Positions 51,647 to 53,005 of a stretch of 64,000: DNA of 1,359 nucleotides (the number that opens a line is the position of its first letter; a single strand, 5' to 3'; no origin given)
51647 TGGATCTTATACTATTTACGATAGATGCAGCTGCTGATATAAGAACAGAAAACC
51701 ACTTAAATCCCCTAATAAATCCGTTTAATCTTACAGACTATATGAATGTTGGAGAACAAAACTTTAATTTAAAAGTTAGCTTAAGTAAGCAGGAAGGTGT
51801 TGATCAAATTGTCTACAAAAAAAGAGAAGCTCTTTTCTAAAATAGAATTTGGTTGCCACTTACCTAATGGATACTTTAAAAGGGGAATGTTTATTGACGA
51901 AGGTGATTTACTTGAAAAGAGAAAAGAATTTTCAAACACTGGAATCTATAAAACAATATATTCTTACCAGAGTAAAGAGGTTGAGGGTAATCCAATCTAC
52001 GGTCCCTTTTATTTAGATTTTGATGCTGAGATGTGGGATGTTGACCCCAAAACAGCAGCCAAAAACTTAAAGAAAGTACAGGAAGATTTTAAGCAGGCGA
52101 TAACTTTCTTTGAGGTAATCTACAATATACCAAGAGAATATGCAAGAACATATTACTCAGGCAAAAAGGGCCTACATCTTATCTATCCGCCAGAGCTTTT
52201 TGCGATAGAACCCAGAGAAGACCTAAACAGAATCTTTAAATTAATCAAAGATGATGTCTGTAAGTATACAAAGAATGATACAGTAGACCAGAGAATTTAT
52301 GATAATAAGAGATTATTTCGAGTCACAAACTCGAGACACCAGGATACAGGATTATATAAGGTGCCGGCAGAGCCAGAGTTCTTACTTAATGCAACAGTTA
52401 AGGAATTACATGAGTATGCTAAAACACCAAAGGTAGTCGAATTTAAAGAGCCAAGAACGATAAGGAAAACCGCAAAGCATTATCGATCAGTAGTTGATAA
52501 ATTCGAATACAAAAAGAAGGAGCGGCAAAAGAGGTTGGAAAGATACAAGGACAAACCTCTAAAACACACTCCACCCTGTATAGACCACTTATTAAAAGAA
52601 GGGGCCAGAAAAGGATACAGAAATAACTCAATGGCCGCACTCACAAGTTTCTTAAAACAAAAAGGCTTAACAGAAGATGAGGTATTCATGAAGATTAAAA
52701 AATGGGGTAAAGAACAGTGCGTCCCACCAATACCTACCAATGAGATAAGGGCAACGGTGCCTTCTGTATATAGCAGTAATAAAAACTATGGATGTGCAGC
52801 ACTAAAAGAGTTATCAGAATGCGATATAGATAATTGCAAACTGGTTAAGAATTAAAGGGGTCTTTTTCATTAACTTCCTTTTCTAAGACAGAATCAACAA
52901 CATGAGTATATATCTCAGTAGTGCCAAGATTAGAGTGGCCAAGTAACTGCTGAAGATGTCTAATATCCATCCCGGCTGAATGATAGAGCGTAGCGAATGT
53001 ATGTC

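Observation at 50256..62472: Recombination-dependent replication toolkit: Rad52-like annealase, two Cas4-like Fe-S nucleases, RuvC, AEP primase and DnaB-like helicase, with an integrase embedded antisense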

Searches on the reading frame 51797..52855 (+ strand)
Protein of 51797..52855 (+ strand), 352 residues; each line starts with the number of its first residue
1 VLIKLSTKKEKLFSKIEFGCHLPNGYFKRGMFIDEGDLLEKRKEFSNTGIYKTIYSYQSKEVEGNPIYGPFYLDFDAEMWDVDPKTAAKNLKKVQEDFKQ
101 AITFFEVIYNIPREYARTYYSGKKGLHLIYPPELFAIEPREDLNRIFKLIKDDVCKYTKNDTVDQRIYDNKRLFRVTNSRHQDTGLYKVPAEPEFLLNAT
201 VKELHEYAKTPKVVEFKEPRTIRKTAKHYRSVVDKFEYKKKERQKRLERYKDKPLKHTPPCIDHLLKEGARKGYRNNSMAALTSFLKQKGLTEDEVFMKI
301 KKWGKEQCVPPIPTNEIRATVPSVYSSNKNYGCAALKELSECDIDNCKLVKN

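Call 3: search_protein_families(library=pfam, proteins=[window:51797-52855:+], max_evalue=0.1)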
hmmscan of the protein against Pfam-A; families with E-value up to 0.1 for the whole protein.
window:51797-52855:+ (352 aa): 4 families
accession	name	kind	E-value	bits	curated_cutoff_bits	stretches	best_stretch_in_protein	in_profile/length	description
PF04104.19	DNA_primase_lrg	-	3.3e-07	30.3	22.4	1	205-308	50-158/266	Eukaryotic and archaeal DNA primase, large subunit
PF08708.16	PriCT_1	-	2.6e-06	27.3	21.1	1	266-328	4-65/67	Primase C terminal 1 (PriCT-1)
PF01896.25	DNA_primase_S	-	0.017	15.9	26.8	0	81-257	7-119/163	DNA primase small subunit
PF04695.18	Pex14_N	-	0.042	13.9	23.2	0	283-296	27-40/46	Pex14 N-terminal domain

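Call 4: search_protein_families(library=phrogs, proteins=[window:51797-52855:+], max_evalue=0.01)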
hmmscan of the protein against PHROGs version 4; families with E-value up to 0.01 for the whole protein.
window:51797-52855:+ (352 aa): 6 families
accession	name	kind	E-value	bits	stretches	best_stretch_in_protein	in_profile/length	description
phrog_16345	-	DNA, RNA and nucleotide metabolism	4e-51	175.1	1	37-351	29-339/972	primase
phrog_18685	-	unknown function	2.6e-24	86.2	1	49-339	48-348/1028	-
phrog_695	-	DNA, RNA and nucleotide metabolism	5.2e-07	29.8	1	47-330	46-270/704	DNA polymerase/primase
phrog_9660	-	unknown function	8.2e-07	29.5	1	51-253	54-284/407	-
phrog_21866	-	DNA, RNA and nucleotide metabolism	0.0002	21.9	1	252-340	225-317/538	primase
phrog_30002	-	unknown function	0.0052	17.6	1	85-156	21-86/156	-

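Call 9: search_dna_similar(query=window:51797-52855:+, collection=phages, mode=protein, max_rows=15)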
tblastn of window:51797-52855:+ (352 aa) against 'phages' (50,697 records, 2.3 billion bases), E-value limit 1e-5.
Records with a match: 23; places in all: 23; records where one place covers at least 80% of the query: 9.
Best place of each record, by identity: <60% 23.
By first word of the organism name: Thermus 10; Bacillus 9; Salinibacter 2; Moorella 1; Pseudomonas 1.
By host as written in the record: Thermus thermophilus 5; Thermus thermophilus HB8 4; Bacillus cereus 3; Bacillus thuringiensis 2; Bacillus bogoriensis 2; Salinibacter ruber M8 2; Bacillus australimaris sKR4M-27 1; Bacillus cereus BC102p 1; and 3 more.
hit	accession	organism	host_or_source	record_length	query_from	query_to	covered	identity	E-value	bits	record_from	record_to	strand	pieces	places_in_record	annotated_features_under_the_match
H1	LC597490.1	Bacillus phage vB_BceM_WH1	Bacillus cereus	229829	2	351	99%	36.6%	3e-65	229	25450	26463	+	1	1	primase_gp048 | hypothetical protein_gp047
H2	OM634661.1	Bacillus phage vB_BauM_KLEB27-3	Bacillus australimaris sKR4M-27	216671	13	351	96%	37.2%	6e-68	236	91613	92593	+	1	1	putative DNA primase | hypothetical protein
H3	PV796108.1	Bacillus phage Edson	Bacillus cereus BC102p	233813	13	351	96%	36.7%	8e-67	233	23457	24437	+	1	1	hypothetical protein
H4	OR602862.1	Moorella phage MTATph1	Moorella thermoacetica DSM 103132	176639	16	352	96%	32.0%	2e-49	183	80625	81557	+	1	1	primase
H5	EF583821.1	Bacillus phage 0305phi8-36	Bacillus thuringiensis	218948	13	352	97%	31.7%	2e-58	209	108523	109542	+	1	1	ORF181: primase | ORF180: hypothetical protein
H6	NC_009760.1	Bacillus phage 0305phi8-36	Bacillus thuringiensis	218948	13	352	97%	31.7%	2e-58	209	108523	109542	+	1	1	ORF181: primase | ORF180: hypothetical protein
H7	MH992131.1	Thermus phage TSP4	Thermus sp. TC4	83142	17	349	95%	24.6%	5e-12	73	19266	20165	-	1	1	eukaryotic type DNA primase small subunit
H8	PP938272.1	Bacillus phage PHBA67-T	Bacillus cereus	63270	62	339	79%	29.2%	2e-23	107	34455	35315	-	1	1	hypothetical protein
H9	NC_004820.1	Bacillus phage phBC6A51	Bacillus cereus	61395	62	339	79%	28.8%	7e-23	105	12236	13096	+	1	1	MCM domain family protein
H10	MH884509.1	Bacillus phage vB_BboS-125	Bacillus bogoriensis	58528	41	339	85%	25.9%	1e-21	102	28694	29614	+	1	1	DNA primase small subunit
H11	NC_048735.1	Bacillus phage vB_BboS-125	Bacillus bogoriensis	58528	41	339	85%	25.9%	1e-21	102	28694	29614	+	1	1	DNA primase small subunit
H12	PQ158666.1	Thermus phage P23-45_stolb3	Thermus thermophilus HB8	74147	54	296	69%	27.8%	8e-15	82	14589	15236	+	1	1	primase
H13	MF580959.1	Salinibacter phage M8CRM-1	Salinibacter ruber M8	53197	66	312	70%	23.7%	8e-6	54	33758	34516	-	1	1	hypothetical protein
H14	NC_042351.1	Salinibacter phage M8CRM-1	Salinibacter ruber M8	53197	66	312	70%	23.7%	8e-6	54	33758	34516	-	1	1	hypothetical protein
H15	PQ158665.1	Thermus phage P23-45_stolb2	Thermus thermophilus HB8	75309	117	296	51%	32.2%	8e-15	82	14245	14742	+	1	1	primase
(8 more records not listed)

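Call 11: get_annotated_region(hit=H2, flank=9000)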
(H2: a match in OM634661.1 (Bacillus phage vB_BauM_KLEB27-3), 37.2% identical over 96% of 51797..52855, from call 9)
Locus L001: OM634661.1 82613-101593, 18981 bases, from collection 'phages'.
description: Bacillus phage vB_BauM_KLEB27-3, complete genome.
organism: Bacillus phage vB_BauM_KLEB27-3 (NCBI taxid 2927635)
taxonomy: Viruses; Duplodnaviria; Heunggongvirae; Uroviricota; Caudoviricetes
host: Bacillus australimaris sKR4M-27; source: water samples from gypsum karst lake Kirkilai; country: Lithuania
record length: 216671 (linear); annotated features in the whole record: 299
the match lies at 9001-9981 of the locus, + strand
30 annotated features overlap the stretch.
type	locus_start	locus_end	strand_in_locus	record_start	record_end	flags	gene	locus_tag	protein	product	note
CDS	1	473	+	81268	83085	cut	-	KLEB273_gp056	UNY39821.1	structural protein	-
CDS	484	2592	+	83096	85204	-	-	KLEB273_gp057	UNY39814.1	structural protein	-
CDS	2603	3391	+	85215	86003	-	-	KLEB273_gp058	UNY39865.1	structural protein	-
CDS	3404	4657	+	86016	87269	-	-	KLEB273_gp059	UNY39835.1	structural protein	-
CDS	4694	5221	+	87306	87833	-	-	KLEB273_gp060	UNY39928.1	putative holin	-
CDS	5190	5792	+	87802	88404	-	-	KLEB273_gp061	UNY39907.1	hypothetical protein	-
CDS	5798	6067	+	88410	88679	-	-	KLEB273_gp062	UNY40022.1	holin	-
CDS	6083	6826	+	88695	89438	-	-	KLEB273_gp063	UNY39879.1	endolysin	-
CDS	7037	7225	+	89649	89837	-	-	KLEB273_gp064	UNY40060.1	ribbon-helix-helix domain-containing protein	RHH_3 domain-containing protein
CDS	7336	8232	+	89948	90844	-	-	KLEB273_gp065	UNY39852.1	DNA repair protein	Rad52_Rad22 domain-containing DNA repair protein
CDS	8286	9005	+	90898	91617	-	-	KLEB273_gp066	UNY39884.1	hypothetical protein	-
CDS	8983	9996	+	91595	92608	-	-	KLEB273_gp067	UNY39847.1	putative DNA primase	-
CDS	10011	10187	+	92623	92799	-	-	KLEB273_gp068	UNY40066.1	hypothetical protein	-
CDS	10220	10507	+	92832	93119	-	-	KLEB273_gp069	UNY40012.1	hypothetical protein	-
CDS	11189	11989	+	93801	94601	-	-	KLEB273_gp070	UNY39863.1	replicative DNA helicase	-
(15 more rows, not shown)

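Call 12: get_annotated_region(hit=H5, flank=9000)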
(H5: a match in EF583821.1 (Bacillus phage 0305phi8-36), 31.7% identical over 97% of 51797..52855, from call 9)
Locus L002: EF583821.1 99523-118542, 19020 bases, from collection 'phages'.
description: Bacillus phage 0305phi8-36, complete genome.
organism: Bacillus phage 0305phi8-36 (NCBI taxid 458639)
taxonomy: Viruses; Duplodnaviria; Heunggongvirae; Uroviricota; Caudoviricetes
host: Bacillus thuringiensis; source: -; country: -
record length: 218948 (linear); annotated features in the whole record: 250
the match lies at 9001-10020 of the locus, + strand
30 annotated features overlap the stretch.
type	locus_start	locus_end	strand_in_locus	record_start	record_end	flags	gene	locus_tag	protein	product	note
CDS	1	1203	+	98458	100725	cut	ORF171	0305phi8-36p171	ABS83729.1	virion structural protein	gp171; identified as virion protein by mass spectrometry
CDS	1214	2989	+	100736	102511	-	ORF172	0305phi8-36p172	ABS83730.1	low copy number virion structural protein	gp172; single peptide detected by mass spectrometry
CDS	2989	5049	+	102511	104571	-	ORF173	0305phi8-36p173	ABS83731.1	low copy number virion structural protein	gp173; single peptide detected by mass spectrometry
CDS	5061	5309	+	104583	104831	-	ORF174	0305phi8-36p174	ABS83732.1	virion structural protein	gp174; identified as virion protein by mass spectrometry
CDS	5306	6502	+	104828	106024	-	ORF175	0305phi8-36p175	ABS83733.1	virion structural protein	gp175; identified as virion protein by mass spectrometry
CDS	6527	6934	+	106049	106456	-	ORF176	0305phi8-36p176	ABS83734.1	hypothetical protein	gp176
CDS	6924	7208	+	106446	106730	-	ORF177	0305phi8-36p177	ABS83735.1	hypothetical protein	gp177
CDS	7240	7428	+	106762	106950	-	ORF178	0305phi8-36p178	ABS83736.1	hypothetical protein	gp178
CDS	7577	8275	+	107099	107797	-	ORF179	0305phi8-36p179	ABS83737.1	hypothetical protein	gp179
CDS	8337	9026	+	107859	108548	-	ORF180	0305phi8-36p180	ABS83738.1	hypothetical protein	gp180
CDS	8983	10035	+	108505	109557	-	ORF181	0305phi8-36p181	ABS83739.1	primase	gp181; member of Pfam01896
CDS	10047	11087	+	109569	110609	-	ORF182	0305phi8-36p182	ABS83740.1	replicative helicase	gp182; member of COG0305; dnaB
CDS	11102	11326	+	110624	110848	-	ORF183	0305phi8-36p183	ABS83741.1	hypothetical protein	gp183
CDS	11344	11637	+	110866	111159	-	ORF184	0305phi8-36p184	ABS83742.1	hypothetical protein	gp184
CDS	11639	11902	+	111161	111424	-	ORF185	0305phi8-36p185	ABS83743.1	hypothetical protein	gp185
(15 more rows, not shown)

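Call 14: find_related_loci(query=window:51797-52855:+, collection=viral_contigs, flank=10000)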
Query window:51797-52855:+ (352 aa) in viral_contigs; peptide patterns used: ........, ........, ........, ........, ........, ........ (x = any residue, [..] = any of these).
4 stretches matched a pattern, but none encodes a relative of the query by tblastn (E <= 1e-3).

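Call 26: find_related_loci(query=A1, collection=viral_contigs, flank=10000)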
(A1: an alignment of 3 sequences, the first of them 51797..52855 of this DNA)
Query A1 (352 aa) in viral_contigs; peptide patterns used: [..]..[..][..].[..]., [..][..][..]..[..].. (x = any residue, [..] = any of these).
100 stretches matched a pattern; 18 encode a relative of the query (tblastn E <= 1e-3); 18 distinct loci.
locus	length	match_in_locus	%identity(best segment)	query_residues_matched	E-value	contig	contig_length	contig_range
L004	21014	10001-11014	38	2-351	2e-73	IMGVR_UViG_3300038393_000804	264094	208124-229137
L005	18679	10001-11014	38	2-351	2e-73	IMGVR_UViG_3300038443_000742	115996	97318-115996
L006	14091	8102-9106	36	5-351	5e-71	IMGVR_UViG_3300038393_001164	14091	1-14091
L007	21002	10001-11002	38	16-351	3e-70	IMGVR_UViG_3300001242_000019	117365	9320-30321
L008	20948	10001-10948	36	27-351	3e-64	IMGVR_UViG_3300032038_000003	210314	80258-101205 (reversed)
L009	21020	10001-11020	32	13-352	3e-62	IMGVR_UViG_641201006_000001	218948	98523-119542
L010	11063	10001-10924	25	43-346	2e-20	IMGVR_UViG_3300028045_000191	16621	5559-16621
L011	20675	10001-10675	28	68-297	2e-13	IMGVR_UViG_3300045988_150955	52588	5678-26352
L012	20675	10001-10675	28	68-297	2e-13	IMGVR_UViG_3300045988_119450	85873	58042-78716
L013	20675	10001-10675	28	68-297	2e-13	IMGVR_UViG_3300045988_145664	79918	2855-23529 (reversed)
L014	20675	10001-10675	28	68-297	2e-13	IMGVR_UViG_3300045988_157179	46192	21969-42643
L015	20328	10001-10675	28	68-297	3e-13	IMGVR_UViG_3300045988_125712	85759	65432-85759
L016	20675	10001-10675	28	68-297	2e-13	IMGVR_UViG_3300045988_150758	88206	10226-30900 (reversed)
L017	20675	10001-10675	28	68-297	3e-13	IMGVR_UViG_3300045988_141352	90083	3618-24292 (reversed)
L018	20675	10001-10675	27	68-297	1e-12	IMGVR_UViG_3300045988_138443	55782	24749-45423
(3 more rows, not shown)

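Call 77: find_related_loci(query=window:51797-52855:+, collection=metagenome_contigs, flank=10000)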
Query window:51797-52855:+ (352 aa) in metagenome_contigs; peptide patterns used: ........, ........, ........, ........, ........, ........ (x = any residue, [..] = any of these).
199 stretches matched a pattern; 1 encode a relative of the query (tblastn E <= 1e-3); 1 distinct loci.
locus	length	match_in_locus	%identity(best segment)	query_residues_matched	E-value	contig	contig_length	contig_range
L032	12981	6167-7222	100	1-352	0e+0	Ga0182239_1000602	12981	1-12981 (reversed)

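Call 84: search_solved_structures(query=window:51797-52855:+, max_evalue=1, show_alignments=1)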
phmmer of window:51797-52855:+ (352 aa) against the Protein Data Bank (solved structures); distinct sequences matched with E-value up to 1: 6.
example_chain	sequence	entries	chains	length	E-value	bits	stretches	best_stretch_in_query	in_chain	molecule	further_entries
4xgk_A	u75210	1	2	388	0.2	14.1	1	18-98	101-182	UDP-galactopyranose mutase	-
5eqf_A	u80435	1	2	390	0.2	14.1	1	18-98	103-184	UDP-galactopyranose mutase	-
5br7_A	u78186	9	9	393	0.2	14.1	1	18-98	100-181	UDP-galactopyranose mutase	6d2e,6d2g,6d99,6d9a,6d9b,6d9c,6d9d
4bxu_A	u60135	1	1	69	0.44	12.9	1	270-305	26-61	PEROXISOMAL MEMBRANE PROTEIN PEX14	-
2w84_A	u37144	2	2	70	0.45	12.9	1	270-305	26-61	PEROXISOMAL MEMBRANE PROTEIN PEX14 | PEROXISOMAL MEMBRANE ANCHOR PROTEIN PEX14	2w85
4g6u_A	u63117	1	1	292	0.81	12.1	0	217-327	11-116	EC869 CdiA-CT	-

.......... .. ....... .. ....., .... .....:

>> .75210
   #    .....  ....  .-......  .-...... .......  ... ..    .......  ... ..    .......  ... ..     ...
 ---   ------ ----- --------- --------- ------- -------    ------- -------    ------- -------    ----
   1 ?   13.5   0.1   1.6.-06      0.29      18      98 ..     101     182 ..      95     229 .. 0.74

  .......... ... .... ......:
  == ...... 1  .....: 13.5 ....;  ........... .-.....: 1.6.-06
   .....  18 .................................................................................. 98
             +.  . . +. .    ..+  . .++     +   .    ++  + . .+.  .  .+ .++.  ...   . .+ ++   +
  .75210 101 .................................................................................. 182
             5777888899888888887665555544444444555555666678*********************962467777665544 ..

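Call 100: find_related_loci(query=A1, collection=genome_contigs, flank=10000)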
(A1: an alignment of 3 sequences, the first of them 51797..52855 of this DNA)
Query A1 (352 aa) in genome_contigs; peptide patterns used: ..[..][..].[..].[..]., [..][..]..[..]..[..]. (x = any residue, [..] = any of these).
33 stretches matched a pattern; 3 encode a relative of the query (tblastn E <= 1e-3); 3 distinct loci.
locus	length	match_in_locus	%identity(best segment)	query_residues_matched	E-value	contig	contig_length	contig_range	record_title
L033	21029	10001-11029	33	3-349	7e-59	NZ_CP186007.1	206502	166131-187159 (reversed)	Paenibacillus sp. EC2-1 plasmid pla, complete sequence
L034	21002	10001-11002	29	9-350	1e-47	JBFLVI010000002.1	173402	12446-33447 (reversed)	MAG: Bacillota bacterium isolate MAG002 MAG002_2, whole genome shotgun sequence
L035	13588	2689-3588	28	42-349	2e-28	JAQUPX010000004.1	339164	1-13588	MAG: bacterium isolate STD1_36 NODE_45_length_339164_cov_8.493492_Sandtown_D1, whole genome shotgun sequence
